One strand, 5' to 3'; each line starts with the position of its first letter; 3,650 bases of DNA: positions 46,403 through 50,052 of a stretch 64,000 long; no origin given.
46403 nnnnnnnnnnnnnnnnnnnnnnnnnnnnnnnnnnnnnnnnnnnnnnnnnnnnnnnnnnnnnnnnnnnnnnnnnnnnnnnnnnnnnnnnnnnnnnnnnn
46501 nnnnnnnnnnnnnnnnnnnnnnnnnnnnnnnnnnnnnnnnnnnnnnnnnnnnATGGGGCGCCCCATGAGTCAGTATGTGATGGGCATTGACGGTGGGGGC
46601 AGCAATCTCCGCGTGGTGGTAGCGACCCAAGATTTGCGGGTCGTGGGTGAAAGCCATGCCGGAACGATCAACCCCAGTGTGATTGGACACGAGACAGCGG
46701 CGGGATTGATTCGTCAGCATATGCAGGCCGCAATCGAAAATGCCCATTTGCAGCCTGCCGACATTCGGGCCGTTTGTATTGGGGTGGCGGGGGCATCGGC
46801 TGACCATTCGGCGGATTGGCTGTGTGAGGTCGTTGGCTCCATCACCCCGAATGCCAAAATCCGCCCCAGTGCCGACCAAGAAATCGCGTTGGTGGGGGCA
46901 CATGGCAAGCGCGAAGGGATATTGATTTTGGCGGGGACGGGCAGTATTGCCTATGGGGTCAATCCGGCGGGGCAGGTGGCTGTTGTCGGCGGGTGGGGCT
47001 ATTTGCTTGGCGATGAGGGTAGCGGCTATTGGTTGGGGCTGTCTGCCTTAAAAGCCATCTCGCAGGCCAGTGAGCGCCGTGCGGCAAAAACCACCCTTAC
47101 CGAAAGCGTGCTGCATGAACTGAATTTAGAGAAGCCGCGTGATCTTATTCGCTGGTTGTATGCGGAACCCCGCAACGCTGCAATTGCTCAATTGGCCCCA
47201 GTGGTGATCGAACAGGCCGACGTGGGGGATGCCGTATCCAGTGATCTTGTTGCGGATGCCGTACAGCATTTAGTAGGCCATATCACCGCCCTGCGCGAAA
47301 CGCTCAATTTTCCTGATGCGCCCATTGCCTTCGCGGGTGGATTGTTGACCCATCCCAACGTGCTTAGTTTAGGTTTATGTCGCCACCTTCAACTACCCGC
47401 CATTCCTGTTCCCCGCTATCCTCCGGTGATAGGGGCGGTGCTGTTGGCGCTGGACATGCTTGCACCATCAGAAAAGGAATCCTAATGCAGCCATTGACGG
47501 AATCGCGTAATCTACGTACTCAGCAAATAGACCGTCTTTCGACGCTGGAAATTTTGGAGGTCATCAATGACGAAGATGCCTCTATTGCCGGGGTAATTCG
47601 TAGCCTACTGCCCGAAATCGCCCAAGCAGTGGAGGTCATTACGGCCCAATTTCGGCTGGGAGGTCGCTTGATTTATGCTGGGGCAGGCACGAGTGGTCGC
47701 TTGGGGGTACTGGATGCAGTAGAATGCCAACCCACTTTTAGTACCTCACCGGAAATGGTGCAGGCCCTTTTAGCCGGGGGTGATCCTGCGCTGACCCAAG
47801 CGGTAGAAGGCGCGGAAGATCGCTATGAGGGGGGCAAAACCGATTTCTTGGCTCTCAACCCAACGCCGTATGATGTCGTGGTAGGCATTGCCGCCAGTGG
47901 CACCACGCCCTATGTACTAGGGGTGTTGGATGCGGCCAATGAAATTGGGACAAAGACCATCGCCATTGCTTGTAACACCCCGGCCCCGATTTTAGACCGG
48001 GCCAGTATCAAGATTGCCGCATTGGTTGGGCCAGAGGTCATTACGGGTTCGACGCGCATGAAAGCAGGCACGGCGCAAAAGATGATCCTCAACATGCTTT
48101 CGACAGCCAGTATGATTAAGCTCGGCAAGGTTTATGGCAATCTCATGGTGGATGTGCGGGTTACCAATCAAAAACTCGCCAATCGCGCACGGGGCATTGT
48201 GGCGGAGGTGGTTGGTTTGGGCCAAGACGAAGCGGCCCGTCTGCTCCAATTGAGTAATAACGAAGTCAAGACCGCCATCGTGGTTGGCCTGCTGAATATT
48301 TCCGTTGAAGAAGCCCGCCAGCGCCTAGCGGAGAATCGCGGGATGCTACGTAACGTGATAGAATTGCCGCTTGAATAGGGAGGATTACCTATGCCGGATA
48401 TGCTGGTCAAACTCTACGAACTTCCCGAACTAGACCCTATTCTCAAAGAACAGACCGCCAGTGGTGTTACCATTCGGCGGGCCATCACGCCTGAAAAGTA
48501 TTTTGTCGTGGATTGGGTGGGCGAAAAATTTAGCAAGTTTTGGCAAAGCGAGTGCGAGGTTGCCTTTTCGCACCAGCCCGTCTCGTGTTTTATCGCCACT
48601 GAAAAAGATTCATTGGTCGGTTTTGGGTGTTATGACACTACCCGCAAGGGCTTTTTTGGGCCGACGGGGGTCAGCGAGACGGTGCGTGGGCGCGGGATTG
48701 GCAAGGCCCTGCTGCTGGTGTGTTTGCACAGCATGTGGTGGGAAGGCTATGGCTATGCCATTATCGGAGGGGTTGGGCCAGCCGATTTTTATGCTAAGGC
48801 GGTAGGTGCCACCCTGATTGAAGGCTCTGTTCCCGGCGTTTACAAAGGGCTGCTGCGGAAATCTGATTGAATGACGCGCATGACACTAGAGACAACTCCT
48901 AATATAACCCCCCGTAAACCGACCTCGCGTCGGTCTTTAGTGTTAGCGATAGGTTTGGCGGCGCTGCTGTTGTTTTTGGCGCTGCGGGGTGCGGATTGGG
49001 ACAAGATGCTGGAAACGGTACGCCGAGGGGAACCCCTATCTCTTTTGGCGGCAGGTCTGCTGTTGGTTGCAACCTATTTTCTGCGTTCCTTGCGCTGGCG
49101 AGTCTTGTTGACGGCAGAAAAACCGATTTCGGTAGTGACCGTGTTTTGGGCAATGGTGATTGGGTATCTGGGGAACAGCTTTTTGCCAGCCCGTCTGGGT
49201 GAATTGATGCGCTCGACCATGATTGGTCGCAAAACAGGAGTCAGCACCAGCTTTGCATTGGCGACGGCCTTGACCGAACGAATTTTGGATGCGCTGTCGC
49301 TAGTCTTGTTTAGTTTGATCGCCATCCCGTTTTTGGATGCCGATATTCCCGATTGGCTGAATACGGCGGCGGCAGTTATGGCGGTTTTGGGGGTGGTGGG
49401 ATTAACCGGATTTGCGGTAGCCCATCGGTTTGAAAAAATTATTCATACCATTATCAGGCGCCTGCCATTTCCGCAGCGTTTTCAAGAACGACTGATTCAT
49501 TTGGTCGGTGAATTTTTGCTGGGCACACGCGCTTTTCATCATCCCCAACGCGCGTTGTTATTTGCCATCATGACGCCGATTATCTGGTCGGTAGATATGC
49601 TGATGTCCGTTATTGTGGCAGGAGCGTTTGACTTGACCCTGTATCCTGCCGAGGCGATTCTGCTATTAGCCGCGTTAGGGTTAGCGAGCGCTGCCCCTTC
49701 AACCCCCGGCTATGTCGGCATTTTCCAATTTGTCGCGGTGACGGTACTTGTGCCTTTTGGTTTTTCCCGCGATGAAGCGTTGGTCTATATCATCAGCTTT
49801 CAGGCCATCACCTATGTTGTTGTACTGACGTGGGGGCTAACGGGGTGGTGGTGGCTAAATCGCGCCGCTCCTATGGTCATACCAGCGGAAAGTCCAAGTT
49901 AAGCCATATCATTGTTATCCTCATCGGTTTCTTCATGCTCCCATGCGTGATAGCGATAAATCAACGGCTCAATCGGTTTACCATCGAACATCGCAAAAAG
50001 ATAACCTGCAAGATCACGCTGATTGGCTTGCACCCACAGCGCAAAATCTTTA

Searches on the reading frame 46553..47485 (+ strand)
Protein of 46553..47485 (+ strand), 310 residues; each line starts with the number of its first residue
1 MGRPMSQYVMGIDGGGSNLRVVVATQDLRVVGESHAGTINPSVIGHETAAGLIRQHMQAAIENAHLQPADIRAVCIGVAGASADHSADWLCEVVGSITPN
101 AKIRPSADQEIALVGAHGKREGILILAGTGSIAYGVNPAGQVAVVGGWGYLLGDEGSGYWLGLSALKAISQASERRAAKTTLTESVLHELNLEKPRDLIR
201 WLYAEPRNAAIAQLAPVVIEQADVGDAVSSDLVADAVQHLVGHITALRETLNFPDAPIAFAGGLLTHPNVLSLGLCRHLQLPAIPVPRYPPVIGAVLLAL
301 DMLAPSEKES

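Call 4: search_protein_families(library=pfam, proteins=[window:46553-47485:+], max_evalue=0.01)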
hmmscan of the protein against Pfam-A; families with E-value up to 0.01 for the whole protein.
window:46553-47485:+ (310 aa): 1 family
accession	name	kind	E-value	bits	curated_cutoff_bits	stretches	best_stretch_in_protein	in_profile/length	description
PF01869.26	BcrAD_BadFG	-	1.1e-37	130.4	31.5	1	11-299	2-271/271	BadF/BadG/BcrA/BcrD ATPase family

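Call 5: search_protein_families(library=ncbifam, proteins=[window:46553-47485:+], max_evalue=0.01)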
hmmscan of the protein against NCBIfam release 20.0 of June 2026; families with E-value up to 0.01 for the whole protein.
window:46553-47485:+ (310 aa): 2 families
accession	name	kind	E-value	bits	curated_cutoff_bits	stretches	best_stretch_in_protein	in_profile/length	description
NF046058.1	NagK_SO3507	equivalog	5.2e-44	150.9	370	1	7-299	9-290/295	N-acetylglucosamine kinase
NF007251.0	PRK09698.1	equivalog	0.0075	15.5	253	0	5-80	4-73/304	allose kinase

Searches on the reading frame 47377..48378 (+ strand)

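Call 4: search_protein_families(library=pfam, proteins=[window:47377-48378:+], max_evalue=0.01)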
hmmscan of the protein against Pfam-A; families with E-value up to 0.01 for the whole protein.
window:47377-48378:+ (333 aa): 6 families
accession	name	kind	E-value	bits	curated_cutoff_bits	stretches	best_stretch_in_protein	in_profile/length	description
PF22645.1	GKRP_SIS_N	-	2.2e-19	69.7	27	1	80-187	1-112/113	Glucokinase regulatory protein N-terminal SIS domain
PF20741.3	GKRP-like_C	-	2.1e-08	35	27.7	1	255-290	2-37/100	C-terminal lid domain of glucokinase regulatory protein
PF13580.11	SIS_2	-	3.1e-08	34.2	27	1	71-198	11-137/138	SIS domain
PF01380.27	SIS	-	5.1e-06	26.8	25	1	163-242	52-129/131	SIS domain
PF22198.1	GKRP_SIS_2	-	0.0039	17.4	27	1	81-135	7-61/191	Glucokinase regulatory protein, second SIS domain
PF03861.19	ANTAR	-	0.0049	17.1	27.3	0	262-291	7-36/54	ANTAR domain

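Call 5: search_protein_families(library=ncbifam, proteins=[window:47377-48378:+], max_evalue=0.01)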
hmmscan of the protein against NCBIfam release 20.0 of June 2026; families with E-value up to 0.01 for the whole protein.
window:47377-48378:+ (333 aa): 12 families
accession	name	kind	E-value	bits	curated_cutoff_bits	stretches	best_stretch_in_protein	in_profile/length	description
NF003915.0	PRK05441.1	subfamily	2e-121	404.6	168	1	38-329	5-296/300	N-acetylmuramic acid 6-phosphate etherase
NF009222.0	PRK12570.1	subfamily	9.4e-121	402.4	255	1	38-329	12-303/307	N-acetylmuramic acid 6-phosphate etherase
TIGR00274.1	TIGR00274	equivalog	8.7e-115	382.8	302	1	40-329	2-291/291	N-acetylmuramic acid 6-phosphate etherase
NF001484.0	PRK00331.1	subfamily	0.00021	19.8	381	1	165-266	334-433/601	isomerizing glutamine--fructose-6-phosphate transaminase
NF008458.0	PRK11337.1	equivalog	0.00084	18.4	378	1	164-217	188-241/293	MurR/RpiR family transcriptional regulator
NF010701.0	PRK14101.1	equivalog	0.00096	17.4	920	1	165-251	516-600/638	bifunctional transcriptional regulator/glucokinase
NF002805.0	PRK02947.1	subfamily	0.0018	17.5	135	1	69-198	14-141/247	sugar isomerase domain-containing protein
TIGR01135.1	glmS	equivalog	0.002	16.7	418.05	1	166-263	340-435/607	glutamine--fructose-6-phosphate transaminase (isomerizing)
NF001628.0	PRK00414.1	equivalog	0.0026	17.4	265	0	80-213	29-160/192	D-sedoheptulose 7-phosphate isomerase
TIGR00441.1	gmhA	equivalog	0.0036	17.4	209.45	1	163-209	78-124/154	D-sedoheptulose 7-phosphate isomerase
NF046059.1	NagB_SO3506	equivalog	0.0075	15.6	430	0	167-227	89-149/330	glucosamine-6-phosphate deaminase NagB-II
NF040776.2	AlsR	equivalog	0.0083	15.1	400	0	164-216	176-228/279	transcriptional repressor AlsR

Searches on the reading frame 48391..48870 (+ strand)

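Call 78: search_protein_families(library=pfam, proteins=[window:48391-48870:+], max_evalue=0.001)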
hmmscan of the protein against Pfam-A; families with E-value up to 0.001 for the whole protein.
window:48391-48870:+ (159 aa): 3 families
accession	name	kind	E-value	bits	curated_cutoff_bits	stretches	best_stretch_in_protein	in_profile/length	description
PF00583.31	Acetyltransf_1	-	6.4e-07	30.1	20.7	1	39-120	4-93/116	Acetyltransferase (GNAT) family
PF13508.13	Acetyltransf_7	-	3.7e-05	24.5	27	1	65-136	4-79/84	Acetyltransferase (GNAT) domain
PF13673.13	Acetyltransf_10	-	0.0003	21.2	23.6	1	37-114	10-79/128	Acetyltransferase (GNAT) domain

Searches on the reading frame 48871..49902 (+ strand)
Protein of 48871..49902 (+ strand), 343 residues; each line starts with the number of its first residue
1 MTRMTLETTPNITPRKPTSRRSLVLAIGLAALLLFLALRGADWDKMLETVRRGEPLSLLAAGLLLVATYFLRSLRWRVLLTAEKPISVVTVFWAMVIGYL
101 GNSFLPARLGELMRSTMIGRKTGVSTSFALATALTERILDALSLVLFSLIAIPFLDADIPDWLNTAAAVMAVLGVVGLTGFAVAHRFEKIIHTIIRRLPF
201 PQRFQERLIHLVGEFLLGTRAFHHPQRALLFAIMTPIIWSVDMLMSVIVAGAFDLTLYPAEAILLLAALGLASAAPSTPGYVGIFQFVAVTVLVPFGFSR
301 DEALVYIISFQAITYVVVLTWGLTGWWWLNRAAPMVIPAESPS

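Call 78: search_protein_families(library=pfam, proteins=[window:48871-49902:+], max_evalue=0.001)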
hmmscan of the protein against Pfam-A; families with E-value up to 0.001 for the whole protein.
window:48871-49902:+ (343 aa): 1 family
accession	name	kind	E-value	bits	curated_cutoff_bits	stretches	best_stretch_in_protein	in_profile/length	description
PF03706.18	LPG_synthase_TM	-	1.9e-55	188.9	33.4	1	24-322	2-302/302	Lysylphosphatidylglycerol synthase TM region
